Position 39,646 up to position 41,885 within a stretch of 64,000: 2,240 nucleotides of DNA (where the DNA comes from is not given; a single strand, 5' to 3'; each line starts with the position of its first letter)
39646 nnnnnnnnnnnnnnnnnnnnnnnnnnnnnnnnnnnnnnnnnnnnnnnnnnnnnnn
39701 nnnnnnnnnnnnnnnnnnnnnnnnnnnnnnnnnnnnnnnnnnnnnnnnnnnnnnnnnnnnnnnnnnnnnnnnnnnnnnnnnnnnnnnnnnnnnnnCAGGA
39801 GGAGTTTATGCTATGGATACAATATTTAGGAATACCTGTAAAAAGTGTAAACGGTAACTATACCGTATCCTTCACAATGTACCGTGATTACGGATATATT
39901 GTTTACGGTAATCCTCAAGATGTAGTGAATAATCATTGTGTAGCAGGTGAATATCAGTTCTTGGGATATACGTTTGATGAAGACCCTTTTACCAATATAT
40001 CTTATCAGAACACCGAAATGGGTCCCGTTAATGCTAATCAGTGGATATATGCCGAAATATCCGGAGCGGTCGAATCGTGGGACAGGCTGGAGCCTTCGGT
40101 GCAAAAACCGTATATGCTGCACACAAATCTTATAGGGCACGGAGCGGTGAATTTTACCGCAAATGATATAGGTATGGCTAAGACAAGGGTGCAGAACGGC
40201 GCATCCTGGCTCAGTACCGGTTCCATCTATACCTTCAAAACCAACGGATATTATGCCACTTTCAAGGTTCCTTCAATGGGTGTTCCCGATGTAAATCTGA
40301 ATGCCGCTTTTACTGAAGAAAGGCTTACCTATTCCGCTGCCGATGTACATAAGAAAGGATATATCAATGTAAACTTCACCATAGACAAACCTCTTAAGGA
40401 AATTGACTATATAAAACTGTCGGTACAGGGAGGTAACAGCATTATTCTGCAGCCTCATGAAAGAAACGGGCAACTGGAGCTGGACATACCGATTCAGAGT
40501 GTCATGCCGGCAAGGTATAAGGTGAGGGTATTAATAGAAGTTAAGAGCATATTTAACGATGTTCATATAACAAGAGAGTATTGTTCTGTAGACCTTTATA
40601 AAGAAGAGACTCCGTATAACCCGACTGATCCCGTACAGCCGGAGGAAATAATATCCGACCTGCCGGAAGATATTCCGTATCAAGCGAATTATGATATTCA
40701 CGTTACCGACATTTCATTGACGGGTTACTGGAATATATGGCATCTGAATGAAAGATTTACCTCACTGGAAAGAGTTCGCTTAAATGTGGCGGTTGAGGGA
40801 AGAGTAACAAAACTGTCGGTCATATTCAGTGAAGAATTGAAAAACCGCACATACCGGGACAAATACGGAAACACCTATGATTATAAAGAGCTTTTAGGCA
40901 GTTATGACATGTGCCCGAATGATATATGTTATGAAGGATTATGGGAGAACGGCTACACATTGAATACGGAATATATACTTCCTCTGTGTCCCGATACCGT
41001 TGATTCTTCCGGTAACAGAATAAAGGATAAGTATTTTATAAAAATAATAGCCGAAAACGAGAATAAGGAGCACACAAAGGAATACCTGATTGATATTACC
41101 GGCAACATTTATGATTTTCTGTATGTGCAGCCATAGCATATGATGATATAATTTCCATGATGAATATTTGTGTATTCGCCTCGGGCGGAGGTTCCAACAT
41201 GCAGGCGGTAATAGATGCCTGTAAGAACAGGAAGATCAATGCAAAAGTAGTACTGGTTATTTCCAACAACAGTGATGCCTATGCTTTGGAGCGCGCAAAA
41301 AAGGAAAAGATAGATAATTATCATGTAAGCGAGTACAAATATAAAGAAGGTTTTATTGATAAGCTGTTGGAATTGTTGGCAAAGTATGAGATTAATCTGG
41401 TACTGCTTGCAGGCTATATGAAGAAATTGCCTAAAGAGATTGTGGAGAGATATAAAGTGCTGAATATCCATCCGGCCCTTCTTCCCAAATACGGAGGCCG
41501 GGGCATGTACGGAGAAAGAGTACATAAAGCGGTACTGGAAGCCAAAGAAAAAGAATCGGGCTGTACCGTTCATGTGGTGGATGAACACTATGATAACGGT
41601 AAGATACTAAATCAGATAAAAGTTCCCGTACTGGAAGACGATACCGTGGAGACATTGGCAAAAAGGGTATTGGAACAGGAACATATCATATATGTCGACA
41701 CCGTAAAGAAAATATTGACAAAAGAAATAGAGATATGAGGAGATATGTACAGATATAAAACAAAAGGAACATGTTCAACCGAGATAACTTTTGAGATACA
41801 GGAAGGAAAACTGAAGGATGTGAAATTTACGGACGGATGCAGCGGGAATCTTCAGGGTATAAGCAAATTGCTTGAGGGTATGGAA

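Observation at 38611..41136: Secreted protein with eight tandem Cys4/His3-4 modules of a pattern I do not recognise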

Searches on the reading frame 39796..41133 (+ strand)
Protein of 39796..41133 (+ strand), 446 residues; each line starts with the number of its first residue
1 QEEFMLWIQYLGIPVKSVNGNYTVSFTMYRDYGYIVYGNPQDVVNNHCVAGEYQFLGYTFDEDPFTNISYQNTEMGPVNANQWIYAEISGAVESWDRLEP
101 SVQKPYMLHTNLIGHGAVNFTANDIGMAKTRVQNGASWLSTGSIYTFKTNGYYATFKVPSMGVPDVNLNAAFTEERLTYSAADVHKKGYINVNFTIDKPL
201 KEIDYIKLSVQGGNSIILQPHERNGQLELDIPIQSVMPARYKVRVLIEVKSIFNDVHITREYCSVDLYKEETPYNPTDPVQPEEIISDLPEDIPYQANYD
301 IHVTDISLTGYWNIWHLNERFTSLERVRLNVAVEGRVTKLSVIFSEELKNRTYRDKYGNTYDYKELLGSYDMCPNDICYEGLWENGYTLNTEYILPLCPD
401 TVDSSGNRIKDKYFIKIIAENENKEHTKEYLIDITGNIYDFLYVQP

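Call 29: find_homologous_proteins(query=A2, max_evalue=0.001)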
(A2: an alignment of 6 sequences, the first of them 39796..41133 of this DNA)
Query A2 (6 sequences) (446 aa, profile of the alignment): 14 proteins with E <= 0.001 among 5373 candidates.
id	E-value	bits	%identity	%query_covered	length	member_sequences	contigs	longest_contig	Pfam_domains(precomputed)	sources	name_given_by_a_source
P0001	1.4e-236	804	100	100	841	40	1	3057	-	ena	-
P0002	8.1e-236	801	79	100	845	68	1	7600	PF24749.3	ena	-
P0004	7.8e-226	768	57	100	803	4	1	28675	-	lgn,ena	-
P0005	7.9e-222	755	57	100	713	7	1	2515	-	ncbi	ncbi:MAG: hypothetical protein WCY62_11285, partial [Clostridia bacterium]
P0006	1.4e-208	712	35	100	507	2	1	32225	-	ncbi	-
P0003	1.2e-207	709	67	100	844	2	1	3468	-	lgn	-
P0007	4.1e-206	704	34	100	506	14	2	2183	-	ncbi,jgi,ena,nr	ncbi:MAG TPA: hypothetical protein PLH18_08425 [Clostridia bacterium]|nr:hypothetical protein [Clost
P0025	4.9e-194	664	35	100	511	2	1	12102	-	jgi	jgi:hypothetical protein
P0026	1.1e-167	577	34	100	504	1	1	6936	-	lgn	-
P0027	2.0e-163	563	72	79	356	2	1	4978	-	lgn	-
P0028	7.1e-157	541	35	100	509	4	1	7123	-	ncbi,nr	ncbi:MAG: hypothetical protein J7L77_03305 [Clostridiales bacterium]|nr:hypothetical protein [Clostr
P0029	1.8e-149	517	34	100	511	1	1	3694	-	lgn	-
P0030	6.4e-144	498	73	72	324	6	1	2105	-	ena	-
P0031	8.8e-128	445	37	100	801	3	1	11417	-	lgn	-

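Call 42: find_related_loci(query=A5, collection=genome_contigs, flank=6000)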
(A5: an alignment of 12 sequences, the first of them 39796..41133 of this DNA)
Query A5 (446 aa) in genome_contigs; peptide patterns used: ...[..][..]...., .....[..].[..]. (x = any residue, [..] = any of these).
30 stretches matched a pattern; 11 encode a relative of the query (tblastn E <= 1e-3); 11 distinct loci.
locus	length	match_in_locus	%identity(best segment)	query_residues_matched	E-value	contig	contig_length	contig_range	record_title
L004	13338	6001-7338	97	1-446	0e+0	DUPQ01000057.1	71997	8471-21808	MAG TPA_asm: Clostridiaceae bacterium isolate AS08sgBPME_331 200855_AS08, whole genome shotgun sequence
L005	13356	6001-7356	57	1-446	8e-175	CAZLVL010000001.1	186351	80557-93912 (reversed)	MAG TPA_asm: uncultured Clostridiaceae bacterium isolate binchicken_co173_63 genome assembly, contig: NODE_124_length_18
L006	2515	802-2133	57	1-446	0e+0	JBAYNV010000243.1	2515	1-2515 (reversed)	MAG: Clostridia bacterium isolate SO_2016_LW1_8 scaffold92686_LW64-88_2016, whole genome shotgun sequence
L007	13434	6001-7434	35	1-446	1e-79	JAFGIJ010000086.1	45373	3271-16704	MAG: Clostridia bacterium isolate Zod_Metabat.2 k87_2612832, whole genome shotgun sequence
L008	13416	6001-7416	35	3-446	6e-75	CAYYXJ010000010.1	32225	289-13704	MAG TPA_asm: uncultured Clostridiaceae bacterium isolate binchicken_co42_406 genome assembly, contig: NODE_1315_length_3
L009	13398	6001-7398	34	3-446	1e-71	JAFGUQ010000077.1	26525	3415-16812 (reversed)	MAG: Clostridia bacterium isolate ZodW_maxbin.207 k87_6818585, whole genome shotgun sequence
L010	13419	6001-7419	34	1-446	5e-70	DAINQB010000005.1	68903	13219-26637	MAG TPA_asm: Bacillota bacterium isolate CTOTU18719 NODE_293_length_68903_cov_11.227719, whole genome shotgun sequence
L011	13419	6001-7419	33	3-446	2e-69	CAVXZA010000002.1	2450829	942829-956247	MAG: uncultured Clostridia bacterium isolate MFD03804.bin.1.6 genome assembly, contig: contig_1162, whole genome shotgun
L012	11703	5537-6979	33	3-446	6e-67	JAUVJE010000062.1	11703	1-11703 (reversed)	MAG: Clostridia bacterium isolate CSMAG_446 CSMAG_446_k127_3912677_length_11703_cov_28.8219, whole genome shotgun sequen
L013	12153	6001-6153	39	28-70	8e-5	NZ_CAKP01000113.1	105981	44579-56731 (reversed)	Caloramator australicus RC3, whole genome shotgun sequence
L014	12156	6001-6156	41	32-84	4e-4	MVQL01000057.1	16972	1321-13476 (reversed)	MAG: Pelotomaculum sp. PtaB.Bin104 A4E53_contig000057, whole genome shotgun sequence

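Call 50: predict_structure(alignment_id=A5)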
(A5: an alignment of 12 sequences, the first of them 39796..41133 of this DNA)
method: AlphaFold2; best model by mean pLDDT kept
length: 446 residues; sequences in the alignment: 12
mean_pLDDT: 63.8   pTM: 0.43
mean pLDDT of the five models: 63.8, 61.8, 60.6, 58.6, 58.3
residues with pLDDT >= 90: 47; 70-90: 150; 50-70: 111; < 50: 138
segments of 3 or more residues with pLDDT < 50: 17-20, 27-53, 55-97, 113-120, 147-153, 274-298, 312-322, 435-446
pLDDT, mean of each block of 10 residues (from residue 1): 61 50 51 42 40 45 29 31 30 44 67 45 56 62 53 56 86 87 85 91 87 85 90 70 87 77 84 48 40 41 68 42 65 87 85 72 77 88 85 69 62 83 83 47 25
secondary structure, 60 per line:
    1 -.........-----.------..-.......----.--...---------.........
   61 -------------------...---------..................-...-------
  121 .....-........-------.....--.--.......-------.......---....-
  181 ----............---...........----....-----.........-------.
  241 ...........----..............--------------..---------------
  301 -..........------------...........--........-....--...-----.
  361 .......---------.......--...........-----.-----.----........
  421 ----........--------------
elements in order: H2-10 H26-32 E52-60 H92-109 E111-113 H122-125 E130-134 E142-146 E152-158 E166-172 E176-179 E185-196 E203-210 E215-218 E224-232 E240-251 E256-269 E302-311 E324-334 E337-344 H346-349 E352-354 E360-362 H363-367 E377-383 E386-396 E413-420 E425-432

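Call 59: fold_search(model_id=the predicted structure, library=pdb)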
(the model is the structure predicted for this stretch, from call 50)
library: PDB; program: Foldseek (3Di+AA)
matches with E <= 10: 1476; with E <= 0.001: 163
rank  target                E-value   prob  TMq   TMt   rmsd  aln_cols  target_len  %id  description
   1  4be5_A                4.8e-08  1.00  0.17  0.29  17.3       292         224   10  V. cholera biofilm scaffolding protein RbmA (released 2013-12-18)
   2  4kkq_A                2.0e-07  1.00  0.17  0.29  16.8       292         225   10  Crystal structure of Vibrio cholerae RbmA (crystal form 1) (released 2013-05-22)
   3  4be6_A                2.2e-07  1.00  0.16  0.28  17.5       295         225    7  V. cholera biofilm scaffolding protein RbmA (released 2013-12-18)
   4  4kkq_B                2.2e-07  1.00  0.15  0.26  18.5       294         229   10  Crystal structure of Vibrio cholerae RbmA (crystal form 1) (released 2013-05-22)
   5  4kkr_A                6.6e-07  1.00  0.17  0.29  17.8       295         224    8  Crystal structure of Vibrio cholerae RbmA (crystal form 3) (released 2013-05-22)
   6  3k71_C                6.6e-07  1.00  0.21  0.11  20.5       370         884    9  Structure of integrin alphaX beta2 ectodomain (released 2010-01-12)
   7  3k71_E                6.9e-07  1.00  0.19  0.11  20.5       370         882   10  Structure of integrin alphaX beta2 ectodomain (released 2010-01-12)
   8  8wa2_E                7.3e-07  1.00  0.17  0.06  22.9       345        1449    9  cryo-EM structure of native mastigonemes isolated from Chlamydomonas reinhardtii at 3.0 angstrom resolution (released 2024-04-10)
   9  3k71_A                1.1e-06  1.00  0.19  0.11  20.5       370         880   10  Structure of integrin alphaX beta2 ectodomain (released 2010-01-12)
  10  5g50_B                1.5e-06  1.00  0.16  0.27  17.7       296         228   10  Vibrio cholerae scaffolding protein RbmA in complex with magnesium. (released 2017-11-29)
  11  3k6s_E                1.5e-06  1.00  0.19  0.11  20.1       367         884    9  Structure of integrin alphaXbeta2 ectodomain (released 2010-01-12)
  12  4kkp_B                2.6e-06  1.00  0.15  0.25  18.0       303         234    8  Crystal structure of Vibrio cholerae RbmA (crystal form 2) (released 2013-05-22)
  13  3k6s_C                2.6e-06  1.00  0.19  0.11  20.5       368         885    9  Structure of integrin alphaXbeta2 ectodomain (released 2010-01-12)
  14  9b4h_A                2.7e-06  1.00  0.17  0.05  22.6       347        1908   10  Chlamydomonas reinhardtii mastigoneme filament (released 2024-04-10)
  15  9i25_C                4.2e-06  1.00  0.17  0.27  15.1       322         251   12  WxLIP from Enterococcus faecium locus A bound to long WxL (released 2026-01-28)
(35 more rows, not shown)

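Call 74: search_solved_structures(query=A5, max_evalue=1)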
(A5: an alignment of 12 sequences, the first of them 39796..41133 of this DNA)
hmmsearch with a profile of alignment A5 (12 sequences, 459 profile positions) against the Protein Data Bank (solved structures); distinct sequences matched with E-value up to 1: 2.
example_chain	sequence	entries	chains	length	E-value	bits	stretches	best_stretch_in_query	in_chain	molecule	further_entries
6v4x_C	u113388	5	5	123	0.55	12.5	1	341-398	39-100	U7 snRNA-associated Sm-like protein LSm10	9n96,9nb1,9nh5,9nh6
3co8_A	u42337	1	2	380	0.95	11.7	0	322-405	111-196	Alanine racemase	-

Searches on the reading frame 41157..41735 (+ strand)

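Call 6: search_protein_families(library=pfam, proteins=[window:41157-41735:+], max_evalue=1)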
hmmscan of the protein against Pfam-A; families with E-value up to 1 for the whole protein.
window:41157-41735:+ (193 aa): 3 families
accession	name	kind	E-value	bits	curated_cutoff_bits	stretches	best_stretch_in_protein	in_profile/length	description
PF00551.24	Formyl_trans_N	-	1.7e-50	171.7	26.1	1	2-183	1-181/181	Formyl transferase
PF00291.31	PALP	-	0.087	12.6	35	1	4-49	160-205/295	Pyridoxal-phosphate dependent enzyme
PF17930.7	LpxI_N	-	0.13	12.6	25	1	41-90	28-77/129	LpxI N-terminal domain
